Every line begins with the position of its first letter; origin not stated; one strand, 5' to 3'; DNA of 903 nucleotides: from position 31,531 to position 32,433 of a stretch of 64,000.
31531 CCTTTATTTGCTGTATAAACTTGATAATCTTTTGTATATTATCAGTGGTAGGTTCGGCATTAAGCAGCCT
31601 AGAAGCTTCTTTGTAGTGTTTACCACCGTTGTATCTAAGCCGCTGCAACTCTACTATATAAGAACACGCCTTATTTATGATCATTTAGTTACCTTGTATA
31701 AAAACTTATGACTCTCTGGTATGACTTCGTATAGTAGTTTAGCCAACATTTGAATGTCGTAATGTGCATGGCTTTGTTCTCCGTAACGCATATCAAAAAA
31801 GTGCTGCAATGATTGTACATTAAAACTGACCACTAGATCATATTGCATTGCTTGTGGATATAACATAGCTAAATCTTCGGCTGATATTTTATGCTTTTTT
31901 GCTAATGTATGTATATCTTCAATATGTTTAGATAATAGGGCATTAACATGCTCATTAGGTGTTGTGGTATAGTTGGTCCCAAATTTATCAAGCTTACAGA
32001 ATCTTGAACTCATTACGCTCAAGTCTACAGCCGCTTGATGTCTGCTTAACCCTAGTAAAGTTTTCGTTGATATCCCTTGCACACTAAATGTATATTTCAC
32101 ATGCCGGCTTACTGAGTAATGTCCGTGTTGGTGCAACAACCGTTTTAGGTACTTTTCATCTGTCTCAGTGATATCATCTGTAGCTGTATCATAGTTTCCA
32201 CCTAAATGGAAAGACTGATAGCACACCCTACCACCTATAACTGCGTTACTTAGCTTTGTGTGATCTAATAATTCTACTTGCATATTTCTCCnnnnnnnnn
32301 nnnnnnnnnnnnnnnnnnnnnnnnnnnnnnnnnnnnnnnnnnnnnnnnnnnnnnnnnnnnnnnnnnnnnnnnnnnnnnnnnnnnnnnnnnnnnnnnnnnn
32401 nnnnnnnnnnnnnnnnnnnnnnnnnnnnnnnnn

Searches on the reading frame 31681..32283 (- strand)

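Call 73: search_protein_families(library=pfam, proteins=[window:31681-32283:-], max_evalue=0.001)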
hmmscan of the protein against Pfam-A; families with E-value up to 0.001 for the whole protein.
window:31681-32283:- (200 aa): 1 family
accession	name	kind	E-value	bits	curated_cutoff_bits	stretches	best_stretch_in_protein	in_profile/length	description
PF02511.20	Thy1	-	1.3e-29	103.7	24.8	1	4-188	1-185/191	Thymidylate synthase complementing protein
